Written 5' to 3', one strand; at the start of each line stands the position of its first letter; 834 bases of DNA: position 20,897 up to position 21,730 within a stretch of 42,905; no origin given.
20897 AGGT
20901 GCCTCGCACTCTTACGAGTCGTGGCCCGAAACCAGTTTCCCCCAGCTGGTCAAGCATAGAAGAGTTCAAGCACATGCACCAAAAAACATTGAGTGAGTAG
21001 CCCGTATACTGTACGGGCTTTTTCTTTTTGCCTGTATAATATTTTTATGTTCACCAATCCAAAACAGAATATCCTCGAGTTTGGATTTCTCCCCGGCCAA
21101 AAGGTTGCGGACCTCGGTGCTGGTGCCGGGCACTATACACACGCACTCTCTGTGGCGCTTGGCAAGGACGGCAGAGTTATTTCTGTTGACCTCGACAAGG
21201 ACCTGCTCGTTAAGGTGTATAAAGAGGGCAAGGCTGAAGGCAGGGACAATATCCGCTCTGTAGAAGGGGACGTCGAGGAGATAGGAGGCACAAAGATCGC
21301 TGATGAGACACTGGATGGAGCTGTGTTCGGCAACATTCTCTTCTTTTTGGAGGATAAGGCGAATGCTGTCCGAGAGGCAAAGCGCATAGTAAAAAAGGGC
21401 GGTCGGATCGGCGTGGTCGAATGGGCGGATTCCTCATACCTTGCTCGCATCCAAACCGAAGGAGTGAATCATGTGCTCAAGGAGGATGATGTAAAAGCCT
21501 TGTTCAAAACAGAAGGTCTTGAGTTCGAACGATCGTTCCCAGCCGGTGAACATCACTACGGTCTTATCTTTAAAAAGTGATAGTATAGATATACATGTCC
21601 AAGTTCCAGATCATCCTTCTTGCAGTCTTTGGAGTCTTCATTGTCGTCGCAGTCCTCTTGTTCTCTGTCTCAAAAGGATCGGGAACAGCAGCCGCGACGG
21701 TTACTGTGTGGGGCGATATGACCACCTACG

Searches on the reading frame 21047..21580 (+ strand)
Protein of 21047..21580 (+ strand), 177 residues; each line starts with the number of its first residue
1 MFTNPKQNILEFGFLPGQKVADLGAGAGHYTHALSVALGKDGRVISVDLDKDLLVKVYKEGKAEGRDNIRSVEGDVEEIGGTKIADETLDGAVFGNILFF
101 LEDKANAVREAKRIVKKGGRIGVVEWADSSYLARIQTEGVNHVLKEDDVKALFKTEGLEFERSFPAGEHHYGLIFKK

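Call 4: search_protein_families(library=pfam, proteins=[window:21047-21580:+], max_evalue=1)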
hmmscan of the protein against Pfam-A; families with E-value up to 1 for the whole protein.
window:21047-21580:+ (177 aa): 17 families
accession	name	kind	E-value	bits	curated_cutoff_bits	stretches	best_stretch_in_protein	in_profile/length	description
PF08241.18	Methyltransf_11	-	5.4e-13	49.8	21.2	1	22-121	2-93/95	Methyltransferase domain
PF01209.24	Ubie_methyltran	-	1.4e-12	47.9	20.1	1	14-127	45-155/233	ubiE/COQ5 methyltransferase family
PF13847.12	Methyltransf_31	-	1e-11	45.1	27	1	17-127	4-113/145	Methyltransferase domain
PF13649.12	Methyltransf_25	-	1.2e-11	45.5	27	1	20-119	1-97/97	Methyltransferase domain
PF08242.18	Methyltransf_12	-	2.5e-08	35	30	1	22-121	2-98/98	Methyltransferase domain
PF01135.25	PCMT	-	2.7e-06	27.7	20.3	1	14-75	71-132/210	Protein-L-isoaspartate(D-aspartate) O-methyltransferase (PCMT)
PF02475.24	TRM5-TYW2_MTfase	-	7.4e-05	23.2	28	1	17-111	37-130/164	TRM5/TYW2 methyltransferase domain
PF01728.25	FtsJ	-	9.3e-05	22.9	24.1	1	11-79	15-78/181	FtsJ-like methyltransferase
PF18346.7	SH3_15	-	0.0015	19.2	24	1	18-61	14-57/67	Mind bomb SH3 repeat domain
PF05148.21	Methyltransf_8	-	0.0057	17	27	1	83-126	117-159/219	Hypothetical methyltransferase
PF02390.23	Methyltransf_4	-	0.015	15.2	24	1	20-91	5-75/173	Putative methyltransferase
PF13679.12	Methyltransf_32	-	0.016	15.6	27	1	18-79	27-92/143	Methyltransferase domain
PF13489.12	Methyltransf_23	-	0.016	15.4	27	1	6-134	10-128/164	Methyltransferase domain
PF08704.16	GCD14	-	0.038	14.1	26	1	15-121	39-142/247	tRNA methyltransferase complex GCD14 subunit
PF05175.20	MTS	-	0.059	13.5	23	1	17-86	32-100/170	Methyltransferase small domain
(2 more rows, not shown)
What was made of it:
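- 21047..21580 (+): Class-I SAM-dependent methyltransferase (177 aa, UbiE/ArsM-like). It is the first gene of the operon and an ancestral but dispensable member of the module. Pfam Methyltransf_11 5e-13 (call 4).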

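Call 41: search_protein_families(library=ncbifam, proteins=[window:21047-21580:+], max_evalue=0.01)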
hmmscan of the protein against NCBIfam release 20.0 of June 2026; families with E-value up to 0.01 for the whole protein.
window:21047-21580:+ (177 aa): 34 families (the best 25 are shown)
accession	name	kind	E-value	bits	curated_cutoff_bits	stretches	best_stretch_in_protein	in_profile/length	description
NF008823.0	PRK11873.1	subfamily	3.2e-14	53.1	263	1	16-124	77-182/272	arsenite methyltransferase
NF041537.1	ArsM_AhpD_UU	exception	4.7e-12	45.3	510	1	16-126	76-183/345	arsenite methyltransferase/AhpD domain selenoprotein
NF047649.1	MTase_UXPK_star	exception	3.1e-11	42.8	460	1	15-125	76-183/283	methyltransferase/UXPK-star double selenoprotein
NF052510.1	methyltran_MpqE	exception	5.9e-11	42.2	335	1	16-127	46-155/234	methyl-plastoquinone biosynthesis methyltransferase MpqE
NF001243.0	PRK00216.1-4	equivalog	7.8e-11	41.8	235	1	15-127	46-155/237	demethylmenaquinone methyltransferase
NF001240.0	PRK00216.1-1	equivalog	7.8e-11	41.5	378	1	14-128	61-173/251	bifunctional demethylmenaquinone methyltransferase/2-methoxy-6-polyprenyl-1,4-benzoquinol methylase UbiE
NF041536.1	ArsM_DUF2284_UU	exception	3.5e-10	38.8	575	1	16-125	76-182/459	arsenite methyltransferase/DUF2284 domain selenoprotein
TIGR02752.1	MenG_heptapren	equivalog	1.2e-09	38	419.85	1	17-127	46-153/231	demethylmenaquinone methyltransferase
TIGR01934.1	MenG_MenH_UbiE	subfamily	3.7e-09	36.2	158.35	1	16-130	39-148/223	ubiquinone/menaquinone biosynthesis methyltransferase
NF001244.0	PRK00216.1-5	equivalog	5.1e-09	35.8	216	1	15-129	47-159/236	bifunctional demethylmenaquinone methyltransferase/2-methoxy-6-polyprenyl-1,4-benzoquinol methylase UbiE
NF045667.1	MTase_DVU1556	equivalog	2.4e-08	33.7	155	1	13-125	19-121/213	DVU_1556 family methyltransferase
NF001241.0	PRK00216.1-2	equivalog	9.2e-08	32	327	1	14-130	49-154/231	demethylmenaquinone methyltransferase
NF043040.1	corrin_prot_MT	hypoth_equivalog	1.9e-07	30.7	180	1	8-125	33-149/216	corrinoid protein-associated methyltransferase CpaM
TIGR04364.1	methyltran_FxLD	equivalog_domain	7.8e-07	28.5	320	1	14-78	80-143/394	methyltransferase, FxLD system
NF040538.1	methyl_ArsM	equivalog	3.6e-06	26.4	500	1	17-73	62-122/356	arsinothricin biosynthesis methyltransferase ArsM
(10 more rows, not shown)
